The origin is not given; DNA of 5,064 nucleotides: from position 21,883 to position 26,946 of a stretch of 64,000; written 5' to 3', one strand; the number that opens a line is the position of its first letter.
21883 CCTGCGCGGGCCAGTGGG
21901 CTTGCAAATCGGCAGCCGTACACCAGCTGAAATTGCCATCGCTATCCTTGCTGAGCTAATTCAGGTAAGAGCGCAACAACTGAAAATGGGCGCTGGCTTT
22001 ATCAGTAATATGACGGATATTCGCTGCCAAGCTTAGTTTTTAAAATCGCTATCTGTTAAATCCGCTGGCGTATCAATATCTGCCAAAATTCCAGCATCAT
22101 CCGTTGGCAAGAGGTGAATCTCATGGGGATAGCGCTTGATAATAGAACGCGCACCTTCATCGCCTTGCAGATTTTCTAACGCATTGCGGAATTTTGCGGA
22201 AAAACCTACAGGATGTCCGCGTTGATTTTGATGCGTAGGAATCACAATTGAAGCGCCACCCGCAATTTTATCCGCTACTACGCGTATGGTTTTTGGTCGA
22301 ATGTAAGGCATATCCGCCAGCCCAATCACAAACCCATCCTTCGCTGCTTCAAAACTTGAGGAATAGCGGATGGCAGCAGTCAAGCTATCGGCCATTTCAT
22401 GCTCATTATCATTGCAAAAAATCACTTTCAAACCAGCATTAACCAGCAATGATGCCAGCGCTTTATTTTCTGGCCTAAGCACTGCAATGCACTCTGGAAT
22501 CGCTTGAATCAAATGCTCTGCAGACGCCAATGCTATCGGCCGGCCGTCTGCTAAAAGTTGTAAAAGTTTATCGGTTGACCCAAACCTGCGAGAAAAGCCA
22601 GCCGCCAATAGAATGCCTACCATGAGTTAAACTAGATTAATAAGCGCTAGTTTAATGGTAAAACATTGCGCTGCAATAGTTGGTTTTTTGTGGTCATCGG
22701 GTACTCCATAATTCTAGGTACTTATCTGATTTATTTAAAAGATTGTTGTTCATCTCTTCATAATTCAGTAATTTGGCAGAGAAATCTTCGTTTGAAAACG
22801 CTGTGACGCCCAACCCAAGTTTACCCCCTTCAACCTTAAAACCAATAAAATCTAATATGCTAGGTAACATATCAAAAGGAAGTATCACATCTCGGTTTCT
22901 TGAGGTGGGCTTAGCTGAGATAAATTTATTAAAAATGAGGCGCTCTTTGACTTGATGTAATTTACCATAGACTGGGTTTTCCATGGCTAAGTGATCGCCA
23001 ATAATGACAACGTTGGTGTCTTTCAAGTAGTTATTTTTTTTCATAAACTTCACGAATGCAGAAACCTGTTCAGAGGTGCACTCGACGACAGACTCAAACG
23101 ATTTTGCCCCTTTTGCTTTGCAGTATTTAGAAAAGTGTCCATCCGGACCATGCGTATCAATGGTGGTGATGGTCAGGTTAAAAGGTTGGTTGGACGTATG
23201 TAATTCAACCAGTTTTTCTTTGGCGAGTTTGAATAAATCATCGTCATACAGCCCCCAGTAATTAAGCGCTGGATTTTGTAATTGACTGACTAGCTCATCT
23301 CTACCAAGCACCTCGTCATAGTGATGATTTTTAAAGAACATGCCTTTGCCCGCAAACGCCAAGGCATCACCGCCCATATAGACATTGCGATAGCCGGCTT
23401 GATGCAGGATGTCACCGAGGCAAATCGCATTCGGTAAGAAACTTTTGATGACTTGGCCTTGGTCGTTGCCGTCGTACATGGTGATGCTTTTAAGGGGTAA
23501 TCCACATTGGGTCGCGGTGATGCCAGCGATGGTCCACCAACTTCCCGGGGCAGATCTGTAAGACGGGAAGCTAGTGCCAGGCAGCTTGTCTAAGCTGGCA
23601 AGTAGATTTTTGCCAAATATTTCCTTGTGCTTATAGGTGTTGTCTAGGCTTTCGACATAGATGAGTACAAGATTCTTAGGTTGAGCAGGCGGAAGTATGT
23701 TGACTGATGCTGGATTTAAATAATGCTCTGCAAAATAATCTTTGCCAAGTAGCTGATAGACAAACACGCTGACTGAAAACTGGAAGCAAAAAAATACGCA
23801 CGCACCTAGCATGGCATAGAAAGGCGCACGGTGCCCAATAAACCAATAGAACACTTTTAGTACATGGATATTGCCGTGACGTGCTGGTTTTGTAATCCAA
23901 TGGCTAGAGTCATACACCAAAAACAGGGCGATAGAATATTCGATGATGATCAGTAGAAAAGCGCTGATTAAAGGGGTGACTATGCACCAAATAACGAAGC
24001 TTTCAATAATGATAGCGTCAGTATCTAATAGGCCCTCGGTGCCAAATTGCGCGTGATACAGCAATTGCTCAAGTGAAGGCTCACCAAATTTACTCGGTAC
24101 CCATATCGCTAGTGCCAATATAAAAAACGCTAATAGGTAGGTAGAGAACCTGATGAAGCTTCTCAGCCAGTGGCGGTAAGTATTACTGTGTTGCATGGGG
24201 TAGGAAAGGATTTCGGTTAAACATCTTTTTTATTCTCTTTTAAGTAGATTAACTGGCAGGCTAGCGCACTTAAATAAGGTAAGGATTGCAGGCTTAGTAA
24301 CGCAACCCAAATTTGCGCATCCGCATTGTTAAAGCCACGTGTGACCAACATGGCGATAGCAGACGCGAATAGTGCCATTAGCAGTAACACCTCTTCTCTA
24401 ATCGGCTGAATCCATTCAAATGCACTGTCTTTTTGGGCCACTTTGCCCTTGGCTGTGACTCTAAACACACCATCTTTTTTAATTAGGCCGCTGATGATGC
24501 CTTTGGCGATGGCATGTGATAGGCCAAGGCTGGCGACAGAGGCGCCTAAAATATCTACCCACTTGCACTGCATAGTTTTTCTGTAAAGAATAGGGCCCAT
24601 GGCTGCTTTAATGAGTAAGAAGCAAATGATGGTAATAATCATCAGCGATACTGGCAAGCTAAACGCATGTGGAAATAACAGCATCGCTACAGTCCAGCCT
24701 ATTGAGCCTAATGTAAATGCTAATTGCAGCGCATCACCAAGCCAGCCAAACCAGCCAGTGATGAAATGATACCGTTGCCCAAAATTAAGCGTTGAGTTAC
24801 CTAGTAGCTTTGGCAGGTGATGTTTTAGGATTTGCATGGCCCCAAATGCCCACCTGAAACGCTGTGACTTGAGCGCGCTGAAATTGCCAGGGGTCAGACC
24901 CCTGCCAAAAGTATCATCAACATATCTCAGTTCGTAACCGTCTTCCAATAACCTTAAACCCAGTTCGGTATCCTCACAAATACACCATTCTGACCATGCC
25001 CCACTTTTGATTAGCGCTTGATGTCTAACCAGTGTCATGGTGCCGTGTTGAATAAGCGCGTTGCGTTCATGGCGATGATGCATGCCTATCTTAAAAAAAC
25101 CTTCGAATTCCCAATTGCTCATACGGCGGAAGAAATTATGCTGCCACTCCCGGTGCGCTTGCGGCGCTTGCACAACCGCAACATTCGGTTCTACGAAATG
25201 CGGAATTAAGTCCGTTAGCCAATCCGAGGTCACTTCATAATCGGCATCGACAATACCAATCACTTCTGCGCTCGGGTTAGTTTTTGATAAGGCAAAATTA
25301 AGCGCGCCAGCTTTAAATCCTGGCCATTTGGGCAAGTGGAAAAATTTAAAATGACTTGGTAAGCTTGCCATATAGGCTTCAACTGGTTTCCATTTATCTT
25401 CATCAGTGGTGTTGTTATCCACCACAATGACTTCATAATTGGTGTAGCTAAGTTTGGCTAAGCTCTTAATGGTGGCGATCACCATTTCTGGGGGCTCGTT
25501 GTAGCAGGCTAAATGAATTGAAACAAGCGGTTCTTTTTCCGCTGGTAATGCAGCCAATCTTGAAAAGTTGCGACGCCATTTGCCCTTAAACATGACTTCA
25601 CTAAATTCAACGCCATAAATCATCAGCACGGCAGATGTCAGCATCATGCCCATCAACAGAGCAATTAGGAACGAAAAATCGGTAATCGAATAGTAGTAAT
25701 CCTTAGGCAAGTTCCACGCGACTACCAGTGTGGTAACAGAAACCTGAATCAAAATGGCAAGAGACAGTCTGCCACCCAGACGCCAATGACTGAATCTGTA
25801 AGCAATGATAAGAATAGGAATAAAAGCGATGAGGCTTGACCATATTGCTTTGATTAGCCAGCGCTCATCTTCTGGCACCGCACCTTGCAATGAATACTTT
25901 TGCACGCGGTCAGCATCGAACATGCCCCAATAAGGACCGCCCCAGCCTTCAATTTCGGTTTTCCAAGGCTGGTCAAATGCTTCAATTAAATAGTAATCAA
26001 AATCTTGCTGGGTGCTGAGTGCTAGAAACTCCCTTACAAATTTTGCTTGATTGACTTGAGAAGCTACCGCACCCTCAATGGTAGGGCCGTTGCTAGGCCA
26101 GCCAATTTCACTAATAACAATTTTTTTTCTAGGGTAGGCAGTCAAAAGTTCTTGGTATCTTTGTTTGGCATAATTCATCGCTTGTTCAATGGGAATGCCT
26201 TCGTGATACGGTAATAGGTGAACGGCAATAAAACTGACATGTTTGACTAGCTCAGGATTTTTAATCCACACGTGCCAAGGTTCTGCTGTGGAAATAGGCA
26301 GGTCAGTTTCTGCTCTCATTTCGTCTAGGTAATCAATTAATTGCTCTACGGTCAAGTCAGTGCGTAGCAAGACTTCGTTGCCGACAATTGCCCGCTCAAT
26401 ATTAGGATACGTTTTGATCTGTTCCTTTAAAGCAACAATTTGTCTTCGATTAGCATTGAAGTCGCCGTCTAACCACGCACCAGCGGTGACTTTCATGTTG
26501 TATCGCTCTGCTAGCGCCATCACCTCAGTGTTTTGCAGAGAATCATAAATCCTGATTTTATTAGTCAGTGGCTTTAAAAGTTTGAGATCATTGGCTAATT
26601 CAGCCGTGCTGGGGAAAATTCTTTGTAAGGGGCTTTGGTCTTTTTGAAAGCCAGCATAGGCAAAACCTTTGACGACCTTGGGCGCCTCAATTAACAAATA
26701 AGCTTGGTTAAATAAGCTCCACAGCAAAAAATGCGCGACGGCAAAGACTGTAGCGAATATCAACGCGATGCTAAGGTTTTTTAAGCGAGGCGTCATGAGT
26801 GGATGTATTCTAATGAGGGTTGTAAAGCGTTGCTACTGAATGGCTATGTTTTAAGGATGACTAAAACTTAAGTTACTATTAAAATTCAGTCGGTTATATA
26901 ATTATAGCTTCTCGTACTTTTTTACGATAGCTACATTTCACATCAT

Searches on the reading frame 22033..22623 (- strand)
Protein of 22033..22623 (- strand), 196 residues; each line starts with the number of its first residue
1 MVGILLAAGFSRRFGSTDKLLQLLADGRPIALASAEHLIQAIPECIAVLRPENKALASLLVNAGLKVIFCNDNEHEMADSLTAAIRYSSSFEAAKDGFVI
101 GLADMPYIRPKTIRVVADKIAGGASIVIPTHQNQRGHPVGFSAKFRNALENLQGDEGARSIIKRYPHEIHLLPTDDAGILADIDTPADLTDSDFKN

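Call 6: search_protein_families(library=ncbifam, max_evalue=1e-10, proteins=[window:22033-22623:-])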
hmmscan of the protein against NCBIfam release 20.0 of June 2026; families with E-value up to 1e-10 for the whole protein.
window:22033-22623:- (196 aa): 4 families
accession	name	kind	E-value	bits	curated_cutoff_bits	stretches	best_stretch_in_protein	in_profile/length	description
TIGR03310.1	matur_MocA_YgfJ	equivalog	1.5e-30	106.6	186.45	1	4-188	3-184/188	molybdenum cofactor cytidylyltransferase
NF045665.1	NTPtran_DVU1551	equivalog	1.9e-27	96.2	315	1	2-189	2-186/359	DVU_1551 family NTP transferase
TIGR03202.1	pucB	equivalog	2.6e-22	79.5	235.05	1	1-188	1-191/192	xanthine dehydrogenase accessory protein PucB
NF045782.1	NicBOxredNboR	equivalog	1.6e-12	47.5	260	1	2-189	10-202/206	nicotine blue oxidoreductase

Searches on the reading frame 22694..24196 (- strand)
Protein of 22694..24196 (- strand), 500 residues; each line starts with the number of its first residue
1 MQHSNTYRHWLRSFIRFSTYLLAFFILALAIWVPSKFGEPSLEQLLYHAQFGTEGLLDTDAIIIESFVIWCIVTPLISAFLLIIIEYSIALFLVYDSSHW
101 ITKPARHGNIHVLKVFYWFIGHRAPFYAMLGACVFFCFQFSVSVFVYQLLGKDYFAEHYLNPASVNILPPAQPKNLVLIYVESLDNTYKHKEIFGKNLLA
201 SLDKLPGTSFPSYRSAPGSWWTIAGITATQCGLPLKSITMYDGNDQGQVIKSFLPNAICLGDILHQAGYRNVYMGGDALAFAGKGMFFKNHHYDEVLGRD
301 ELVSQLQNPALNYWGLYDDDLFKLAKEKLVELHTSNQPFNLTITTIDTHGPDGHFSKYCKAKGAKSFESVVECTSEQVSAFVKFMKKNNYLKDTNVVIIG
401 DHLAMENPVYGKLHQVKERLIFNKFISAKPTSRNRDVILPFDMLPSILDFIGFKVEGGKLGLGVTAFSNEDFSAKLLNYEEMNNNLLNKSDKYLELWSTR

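Call 7: search_protein_families(library=ncbifam, max_evalue=1e-10, proteins=[window:22694-24196:-])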
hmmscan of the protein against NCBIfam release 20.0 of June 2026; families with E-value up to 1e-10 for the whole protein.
window:22694-24196:- (500 aa): 2 families
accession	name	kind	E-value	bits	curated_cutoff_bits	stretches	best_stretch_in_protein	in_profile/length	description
NF003000.0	PRK03776.1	equivalog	1.7e-64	218.1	574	1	76-484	72-475/763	phosphatidylglycerol--membrane-oligosaccharide glycerophosphotransferase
NF009027.0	PRK12363.1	equivalog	2.4e-51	175.3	572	1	147-470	131-459/703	phosphoglycerol transferase I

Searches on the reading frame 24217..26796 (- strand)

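Call 7: search_protein_families(library=ncbifam, max_evalue=1e-10, proteins=[window:24217-26796:-])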
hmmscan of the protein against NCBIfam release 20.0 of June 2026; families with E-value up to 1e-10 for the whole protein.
window:24217-26796:- (859 aa): 4 families
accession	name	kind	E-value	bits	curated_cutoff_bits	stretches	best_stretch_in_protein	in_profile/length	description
TIGR03030.1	CelA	equivalog_domain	3.1e-29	101.6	699.1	1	333-836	49-547/714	UDP-forming cellulose synthase catalytic subunit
TIGR03937.1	PgaC_IcaA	equivalog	2.7e-23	82.6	422.3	1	388-669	13-286/407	poly-beta-1,6-N-acetyl-D-glucosamine synthase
NF008558.0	PRK11498.1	equivalog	6.6e-22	77.2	992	1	328-836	181-672/872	UDP-forming cellulose synthase catalytic subunit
TIGR04242.1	nodulat_NodC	equivalog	4.3e-12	45.7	550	0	406-547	31-169/395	chitooligosaccharide synthase NodC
